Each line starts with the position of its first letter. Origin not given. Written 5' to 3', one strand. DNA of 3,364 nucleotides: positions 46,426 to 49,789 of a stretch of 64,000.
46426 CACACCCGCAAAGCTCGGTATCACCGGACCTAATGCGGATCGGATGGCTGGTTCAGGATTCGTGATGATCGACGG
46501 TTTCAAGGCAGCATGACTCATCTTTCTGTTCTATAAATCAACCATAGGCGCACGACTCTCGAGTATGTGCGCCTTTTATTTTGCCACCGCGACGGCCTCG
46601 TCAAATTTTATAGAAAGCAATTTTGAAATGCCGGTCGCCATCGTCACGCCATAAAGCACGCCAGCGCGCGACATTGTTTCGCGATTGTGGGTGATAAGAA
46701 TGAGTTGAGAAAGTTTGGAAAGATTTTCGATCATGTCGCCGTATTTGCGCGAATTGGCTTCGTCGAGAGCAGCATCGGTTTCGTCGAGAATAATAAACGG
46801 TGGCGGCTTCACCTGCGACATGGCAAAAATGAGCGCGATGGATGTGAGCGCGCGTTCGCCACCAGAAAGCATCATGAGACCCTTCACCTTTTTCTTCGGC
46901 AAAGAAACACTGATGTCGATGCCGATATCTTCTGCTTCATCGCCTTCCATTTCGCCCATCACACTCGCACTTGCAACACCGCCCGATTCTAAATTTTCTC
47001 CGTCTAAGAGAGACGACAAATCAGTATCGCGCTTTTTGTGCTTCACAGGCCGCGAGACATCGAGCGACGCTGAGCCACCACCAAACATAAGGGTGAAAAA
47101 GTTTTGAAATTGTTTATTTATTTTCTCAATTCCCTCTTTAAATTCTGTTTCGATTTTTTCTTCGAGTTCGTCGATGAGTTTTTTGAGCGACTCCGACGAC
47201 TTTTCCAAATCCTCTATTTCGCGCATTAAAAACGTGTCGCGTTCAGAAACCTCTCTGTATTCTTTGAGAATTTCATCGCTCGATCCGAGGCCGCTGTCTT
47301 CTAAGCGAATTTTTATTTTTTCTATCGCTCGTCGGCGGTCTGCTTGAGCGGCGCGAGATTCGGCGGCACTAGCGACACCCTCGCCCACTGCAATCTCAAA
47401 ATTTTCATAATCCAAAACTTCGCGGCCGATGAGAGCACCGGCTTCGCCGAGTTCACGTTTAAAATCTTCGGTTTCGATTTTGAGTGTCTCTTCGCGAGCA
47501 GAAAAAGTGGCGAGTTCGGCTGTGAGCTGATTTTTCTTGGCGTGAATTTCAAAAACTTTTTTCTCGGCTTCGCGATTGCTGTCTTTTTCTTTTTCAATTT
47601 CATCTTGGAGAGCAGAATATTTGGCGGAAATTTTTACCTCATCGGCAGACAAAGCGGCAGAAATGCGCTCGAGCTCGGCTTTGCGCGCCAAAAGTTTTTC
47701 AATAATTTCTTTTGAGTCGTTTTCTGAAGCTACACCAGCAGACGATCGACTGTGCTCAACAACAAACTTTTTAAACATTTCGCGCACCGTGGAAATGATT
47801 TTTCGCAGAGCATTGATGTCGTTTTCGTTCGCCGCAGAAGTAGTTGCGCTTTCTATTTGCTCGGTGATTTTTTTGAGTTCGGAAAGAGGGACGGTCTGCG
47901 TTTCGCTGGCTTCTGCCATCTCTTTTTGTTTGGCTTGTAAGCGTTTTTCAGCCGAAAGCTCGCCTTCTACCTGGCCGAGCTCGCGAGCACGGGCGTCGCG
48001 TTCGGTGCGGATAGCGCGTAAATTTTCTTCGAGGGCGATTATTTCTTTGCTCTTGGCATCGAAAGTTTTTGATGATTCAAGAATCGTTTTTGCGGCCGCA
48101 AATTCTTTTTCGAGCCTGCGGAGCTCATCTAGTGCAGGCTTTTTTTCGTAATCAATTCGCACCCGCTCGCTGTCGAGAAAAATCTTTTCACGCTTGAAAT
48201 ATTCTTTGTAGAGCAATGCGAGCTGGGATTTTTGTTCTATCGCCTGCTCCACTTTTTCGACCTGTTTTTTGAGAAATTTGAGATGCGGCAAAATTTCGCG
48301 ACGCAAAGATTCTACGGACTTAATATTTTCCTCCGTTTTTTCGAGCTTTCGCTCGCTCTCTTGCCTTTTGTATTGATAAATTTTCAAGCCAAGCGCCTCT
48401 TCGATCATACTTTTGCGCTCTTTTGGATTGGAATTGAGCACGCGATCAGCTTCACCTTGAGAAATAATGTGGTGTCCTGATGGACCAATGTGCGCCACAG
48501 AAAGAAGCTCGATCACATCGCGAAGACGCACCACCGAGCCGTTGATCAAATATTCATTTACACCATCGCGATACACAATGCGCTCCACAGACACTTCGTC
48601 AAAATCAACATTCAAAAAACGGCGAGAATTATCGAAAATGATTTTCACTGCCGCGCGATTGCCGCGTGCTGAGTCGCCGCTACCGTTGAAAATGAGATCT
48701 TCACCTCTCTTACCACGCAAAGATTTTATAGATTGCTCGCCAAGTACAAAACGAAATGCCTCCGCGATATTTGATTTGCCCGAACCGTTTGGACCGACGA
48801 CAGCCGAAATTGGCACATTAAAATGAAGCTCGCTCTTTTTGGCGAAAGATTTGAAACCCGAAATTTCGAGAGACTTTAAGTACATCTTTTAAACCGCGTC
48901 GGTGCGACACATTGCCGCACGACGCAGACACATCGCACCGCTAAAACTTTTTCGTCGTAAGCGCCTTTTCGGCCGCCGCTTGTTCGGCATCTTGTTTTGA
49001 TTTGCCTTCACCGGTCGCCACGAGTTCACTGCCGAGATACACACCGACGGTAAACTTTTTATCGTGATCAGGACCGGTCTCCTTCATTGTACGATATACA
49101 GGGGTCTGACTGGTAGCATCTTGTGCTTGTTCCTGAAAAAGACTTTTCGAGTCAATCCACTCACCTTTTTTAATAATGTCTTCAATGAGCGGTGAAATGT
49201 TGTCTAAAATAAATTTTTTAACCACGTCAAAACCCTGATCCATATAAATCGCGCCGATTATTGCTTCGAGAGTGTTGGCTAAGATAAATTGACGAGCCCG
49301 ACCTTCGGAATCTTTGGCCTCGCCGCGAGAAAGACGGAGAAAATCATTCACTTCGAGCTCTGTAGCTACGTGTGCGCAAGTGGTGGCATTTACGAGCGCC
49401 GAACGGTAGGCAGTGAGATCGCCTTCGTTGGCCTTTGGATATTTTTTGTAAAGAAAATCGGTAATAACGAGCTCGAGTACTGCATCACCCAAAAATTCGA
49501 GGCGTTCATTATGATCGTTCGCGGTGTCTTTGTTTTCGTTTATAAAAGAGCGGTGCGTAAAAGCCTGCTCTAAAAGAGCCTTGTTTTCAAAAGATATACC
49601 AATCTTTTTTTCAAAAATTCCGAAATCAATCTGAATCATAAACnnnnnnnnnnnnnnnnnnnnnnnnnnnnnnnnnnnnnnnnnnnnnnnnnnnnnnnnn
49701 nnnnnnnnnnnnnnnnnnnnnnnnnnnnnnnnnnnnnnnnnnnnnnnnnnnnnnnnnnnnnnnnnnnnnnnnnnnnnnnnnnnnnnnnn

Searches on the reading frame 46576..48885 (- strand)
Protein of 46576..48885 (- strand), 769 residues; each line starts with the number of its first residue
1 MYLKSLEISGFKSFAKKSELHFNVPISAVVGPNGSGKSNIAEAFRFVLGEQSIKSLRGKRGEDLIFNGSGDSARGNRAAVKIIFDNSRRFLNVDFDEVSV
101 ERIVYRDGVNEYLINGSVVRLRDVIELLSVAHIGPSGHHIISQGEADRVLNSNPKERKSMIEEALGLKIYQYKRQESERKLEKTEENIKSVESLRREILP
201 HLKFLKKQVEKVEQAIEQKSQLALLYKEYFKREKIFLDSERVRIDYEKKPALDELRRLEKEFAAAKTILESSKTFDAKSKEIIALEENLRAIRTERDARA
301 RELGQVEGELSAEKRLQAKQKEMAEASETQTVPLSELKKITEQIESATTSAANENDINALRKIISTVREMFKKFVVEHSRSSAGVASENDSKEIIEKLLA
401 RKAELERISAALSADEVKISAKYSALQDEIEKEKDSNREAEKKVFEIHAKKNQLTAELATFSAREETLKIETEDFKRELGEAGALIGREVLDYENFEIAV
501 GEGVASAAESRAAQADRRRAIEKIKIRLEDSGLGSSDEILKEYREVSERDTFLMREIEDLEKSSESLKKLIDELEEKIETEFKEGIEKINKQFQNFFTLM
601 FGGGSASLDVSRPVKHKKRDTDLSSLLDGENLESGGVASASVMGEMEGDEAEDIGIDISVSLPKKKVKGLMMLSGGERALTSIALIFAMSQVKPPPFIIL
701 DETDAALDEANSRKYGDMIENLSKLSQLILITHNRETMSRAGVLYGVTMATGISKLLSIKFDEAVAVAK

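Call 61: search_protein_families(library=pfam, proteins=[window:46576-48885:-], max_evalue=0.001)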
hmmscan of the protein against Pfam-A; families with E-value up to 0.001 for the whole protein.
window:46576-48885:- (769 aa): 5 families
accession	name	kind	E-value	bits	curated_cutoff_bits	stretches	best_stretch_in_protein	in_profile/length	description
PF02463.25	SMC_N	-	3.8e-65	219.8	40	1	2-752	1-217/220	RecF/RecN/SMC N terminal domain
PF13175.12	AAA_15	-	4e-13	50.2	32.1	1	1-371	1-278/374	AAA ATPase domain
PF13476.12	AAA_23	-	7.6e-10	40.2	27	1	5-229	1-176/201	AAA domain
PF13304.12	AAA_21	-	6.1e-07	30.2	27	1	26-55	1-26/304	AAA domain, putative AbiEii toxin, Type IV TA system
PF00005.33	ABC_tran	-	4.3e-05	24.6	25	0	27-97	14-78/137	ABC transporter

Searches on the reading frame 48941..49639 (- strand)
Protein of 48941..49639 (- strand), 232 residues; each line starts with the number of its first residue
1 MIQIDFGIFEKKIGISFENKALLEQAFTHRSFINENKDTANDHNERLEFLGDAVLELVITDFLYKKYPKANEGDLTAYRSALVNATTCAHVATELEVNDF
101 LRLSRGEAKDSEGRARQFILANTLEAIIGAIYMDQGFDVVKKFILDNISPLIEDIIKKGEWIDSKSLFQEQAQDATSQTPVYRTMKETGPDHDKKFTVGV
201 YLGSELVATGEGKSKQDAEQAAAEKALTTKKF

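Call 61: search_protein_families(library=pfam, proteins=[window:48941-49639:-], max_evalue=0.001)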
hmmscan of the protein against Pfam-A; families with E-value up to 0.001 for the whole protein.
window:48941-49639:- (232 aa): 5 families
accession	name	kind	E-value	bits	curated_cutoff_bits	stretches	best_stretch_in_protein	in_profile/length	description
PF14622.11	Ribonucleas_3_3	-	2.3e-39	134.9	35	1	19-149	1-125/128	Ribonuclease-III-like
PF00636.31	Ribonuclease_3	-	4e-27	95.4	27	1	45-136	1-102/102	Ribonuclease III domain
PF00035.32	dsrm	-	1.2e-17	64.6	23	1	165-227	2-63/66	Double-stranded RNA binding motif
PF22935.1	RM44_endonuclase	-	1.9e-11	44.6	27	1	9-131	9-139/139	Large ribosomal subunit protein mL44, endonuclease domain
PF24995.1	DSRM_2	-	9.1e-05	23.3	27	1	192-228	41-75/79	dsRNA binding domain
